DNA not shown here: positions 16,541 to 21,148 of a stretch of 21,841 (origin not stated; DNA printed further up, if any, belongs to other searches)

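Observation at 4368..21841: At least five tandem giant paralogs (ZnR-cyclase-STAND-TPR-ConA-like) behind one promoter: candidate NLR-like sensor array with cyclic-nucleotide output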

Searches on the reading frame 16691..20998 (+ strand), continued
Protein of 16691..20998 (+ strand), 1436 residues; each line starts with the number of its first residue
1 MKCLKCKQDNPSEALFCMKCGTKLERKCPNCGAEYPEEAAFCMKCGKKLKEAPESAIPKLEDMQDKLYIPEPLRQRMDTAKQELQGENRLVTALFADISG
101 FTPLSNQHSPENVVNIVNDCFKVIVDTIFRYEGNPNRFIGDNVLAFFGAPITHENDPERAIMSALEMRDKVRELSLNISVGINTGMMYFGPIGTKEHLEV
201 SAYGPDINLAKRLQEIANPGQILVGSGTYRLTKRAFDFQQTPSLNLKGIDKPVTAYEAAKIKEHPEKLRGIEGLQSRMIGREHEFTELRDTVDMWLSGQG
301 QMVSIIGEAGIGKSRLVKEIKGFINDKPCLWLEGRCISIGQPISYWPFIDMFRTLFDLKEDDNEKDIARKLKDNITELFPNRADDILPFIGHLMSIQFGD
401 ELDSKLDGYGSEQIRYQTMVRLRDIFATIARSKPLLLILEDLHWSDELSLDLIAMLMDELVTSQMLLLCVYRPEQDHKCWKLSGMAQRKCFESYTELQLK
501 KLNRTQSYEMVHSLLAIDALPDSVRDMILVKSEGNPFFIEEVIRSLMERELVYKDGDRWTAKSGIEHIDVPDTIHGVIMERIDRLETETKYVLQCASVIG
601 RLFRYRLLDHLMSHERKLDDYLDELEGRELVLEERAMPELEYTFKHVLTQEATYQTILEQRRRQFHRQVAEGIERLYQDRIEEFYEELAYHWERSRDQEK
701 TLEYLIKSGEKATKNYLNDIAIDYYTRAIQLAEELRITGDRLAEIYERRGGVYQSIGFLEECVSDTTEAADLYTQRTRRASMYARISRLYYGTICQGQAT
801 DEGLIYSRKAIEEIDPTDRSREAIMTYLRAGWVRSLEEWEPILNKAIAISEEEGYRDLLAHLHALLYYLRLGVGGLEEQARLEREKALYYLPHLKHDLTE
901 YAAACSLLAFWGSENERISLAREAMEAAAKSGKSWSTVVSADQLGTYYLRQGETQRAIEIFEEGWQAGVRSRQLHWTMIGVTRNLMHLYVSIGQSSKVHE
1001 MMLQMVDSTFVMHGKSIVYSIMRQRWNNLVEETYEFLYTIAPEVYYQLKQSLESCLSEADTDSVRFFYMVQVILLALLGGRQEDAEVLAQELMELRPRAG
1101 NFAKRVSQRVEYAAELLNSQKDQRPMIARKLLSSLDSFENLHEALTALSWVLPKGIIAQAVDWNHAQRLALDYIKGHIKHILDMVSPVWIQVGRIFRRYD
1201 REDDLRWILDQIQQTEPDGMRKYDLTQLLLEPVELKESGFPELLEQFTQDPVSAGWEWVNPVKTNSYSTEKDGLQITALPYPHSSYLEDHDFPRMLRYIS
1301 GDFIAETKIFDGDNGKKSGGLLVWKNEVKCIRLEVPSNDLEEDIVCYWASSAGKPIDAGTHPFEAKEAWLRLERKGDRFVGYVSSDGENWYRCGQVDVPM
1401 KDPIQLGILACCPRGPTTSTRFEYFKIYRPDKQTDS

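Call 12: find_encoding_contigs(protein=P0001, flank=10000, max_places=3)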
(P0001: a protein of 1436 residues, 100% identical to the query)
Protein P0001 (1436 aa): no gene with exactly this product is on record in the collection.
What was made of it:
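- Tried and rejected: The source contig (23,871 bp, Candidatus Saganbacteria MAG) is not in the gene-position index (call 12).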

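Call 13: find_encoding_contigs(protein=P0003, flank=10000, max_places=3)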
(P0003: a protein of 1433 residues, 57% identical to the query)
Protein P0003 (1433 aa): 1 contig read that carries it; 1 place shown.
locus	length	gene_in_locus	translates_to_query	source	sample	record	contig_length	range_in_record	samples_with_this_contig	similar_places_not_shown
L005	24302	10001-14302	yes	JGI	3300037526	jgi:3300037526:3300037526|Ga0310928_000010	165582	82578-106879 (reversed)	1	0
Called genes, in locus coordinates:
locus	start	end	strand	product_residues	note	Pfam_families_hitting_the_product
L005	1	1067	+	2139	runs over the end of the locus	PF17936:Big_6, PF19077:Big_13, PF17936:Big_6, PF19077:Big_13, PF17936:Big_6, PF17936:Big_6, PF19077:Big_13, PF13860:FlgD_ig, +9 more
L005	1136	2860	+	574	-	-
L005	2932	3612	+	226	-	PF06439:3keto-disac_hyd, PF21708:Glyco_hydro_59_C (weak)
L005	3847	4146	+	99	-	-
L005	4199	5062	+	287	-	PF00753:Lactamase_B (weak)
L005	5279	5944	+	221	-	PF06439:3keto-disac_hyd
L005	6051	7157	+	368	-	PF00756:Esterase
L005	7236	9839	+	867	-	PF00753:Lactamase_B (faint), PF13860:FlgD_ig (weak)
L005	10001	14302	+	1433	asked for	PF12773:DZR, PF13240:Zn_Ribbon_1 (weak), PF00211:Guanylate_cyc, PF13191:AAA_16, PF13424:TPR_12 (faint), PF07081:DUF1349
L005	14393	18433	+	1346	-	PF12773:DZR (weak), PF13240:Zn_Ribbon_1, PF00211:Guanylate_cyc, PF13191:AAA_16, PF07081:DUF1349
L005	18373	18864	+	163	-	-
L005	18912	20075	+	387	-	PF04434:SWIM (weak)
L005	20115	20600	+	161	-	-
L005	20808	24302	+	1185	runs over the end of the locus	PF07494:Reg_prop (faint), PF07495:Y_Y_Y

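Call 18: search_solved_structures(query=window:16691-20998:+, max_evalue=0.001, show_alignments=2)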
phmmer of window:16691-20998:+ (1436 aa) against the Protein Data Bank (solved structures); distinct sequences matched with E-value up to 0.001: 53.
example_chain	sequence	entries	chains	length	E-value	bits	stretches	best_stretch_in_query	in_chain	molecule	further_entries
2w01_A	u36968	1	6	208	7.7e-23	83.2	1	84-263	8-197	ADENYLATE CYCLASE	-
6fht_A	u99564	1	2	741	7.6e-22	79.9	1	83-263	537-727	Bacteriophytochrome,Adenylate cyclase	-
3r5g_A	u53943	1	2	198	5.8e-20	73.6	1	84-259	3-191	CyaB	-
1wc1_A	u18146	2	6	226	1.2e-19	72.6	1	77-254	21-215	ADENYLATE CYCLASE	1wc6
1wc0_A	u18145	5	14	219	4.7e-19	70.6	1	84-254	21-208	ADENYLATE CYCLASE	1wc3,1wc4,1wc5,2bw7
5oyh_A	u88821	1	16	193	1.9e-12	48.7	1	88-264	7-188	Nucleotide cyclase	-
6aoa_A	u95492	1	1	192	5.4e-11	43.9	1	88-258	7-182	Bacterio-rhodopsin/guanylyl cyclase 1 fusion protein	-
6sir_A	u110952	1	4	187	5.8e-11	43.8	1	87-257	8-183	Nucleotide cyclase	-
6ao9_A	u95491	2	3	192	2e-10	42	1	88-258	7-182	Bacterio-rhodopsin/guanylyl cyclase 1 fusion protein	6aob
4clf_A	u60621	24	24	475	5e-10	40.7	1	58-252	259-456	ADENYLATE CYCLASE TYPE 10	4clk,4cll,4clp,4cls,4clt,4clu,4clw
4cm2_A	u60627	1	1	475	6.4e-10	40.3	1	58-252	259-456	ADENYLATE CYCLASE TYPE 10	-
4oya_A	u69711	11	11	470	6.7e-10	40.3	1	58-251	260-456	Adenylate cyclase type 10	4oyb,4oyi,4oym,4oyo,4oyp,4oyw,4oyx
4p2m_A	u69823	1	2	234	1.3e-09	39.4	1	70-272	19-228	Adenylate cyclase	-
4p2f_A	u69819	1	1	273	1.4e-09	39.2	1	70-272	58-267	Adenylate cyclase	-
4p2x_A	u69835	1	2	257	1.6e-09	39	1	70-272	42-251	Adenylate cyclase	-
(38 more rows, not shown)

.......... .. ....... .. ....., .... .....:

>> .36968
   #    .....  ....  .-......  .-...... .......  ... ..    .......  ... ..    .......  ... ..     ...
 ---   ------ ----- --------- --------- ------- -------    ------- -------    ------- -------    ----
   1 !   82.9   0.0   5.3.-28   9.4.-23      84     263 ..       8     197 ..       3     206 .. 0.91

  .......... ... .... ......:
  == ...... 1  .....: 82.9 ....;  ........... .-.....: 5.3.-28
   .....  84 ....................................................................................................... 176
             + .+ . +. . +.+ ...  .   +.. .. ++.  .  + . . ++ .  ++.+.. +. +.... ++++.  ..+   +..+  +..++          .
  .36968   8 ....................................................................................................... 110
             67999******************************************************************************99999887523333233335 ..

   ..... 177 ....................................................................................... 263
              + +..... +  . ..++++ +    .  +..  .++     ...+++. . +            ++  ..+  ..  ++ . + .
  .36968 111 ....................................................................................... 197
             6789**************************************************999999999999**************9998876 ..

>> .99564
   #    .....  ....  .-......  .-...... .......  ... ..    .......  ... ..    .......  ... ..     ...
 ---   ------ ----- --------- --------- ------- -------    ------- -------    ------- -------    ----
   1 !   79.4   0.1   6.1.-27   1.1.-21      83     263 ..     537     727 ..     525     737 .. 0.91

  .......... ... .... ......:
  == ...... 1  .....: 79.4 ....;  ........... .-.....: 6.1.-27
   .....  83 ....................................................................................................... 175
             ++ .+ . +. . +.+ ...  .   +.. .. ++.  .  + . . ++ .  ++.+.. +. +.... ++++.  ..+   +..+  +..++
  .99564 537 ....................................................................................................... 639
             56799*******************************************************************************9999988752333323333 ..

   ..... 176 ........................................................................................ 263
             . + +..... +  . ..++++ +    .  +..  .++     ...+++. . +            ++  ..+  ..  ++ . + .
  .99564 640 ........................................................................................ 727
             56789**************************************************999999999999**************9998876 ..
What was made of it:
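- The cyclase domain is closest to Cya2 (2w01, E 8e-23) (call 18).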
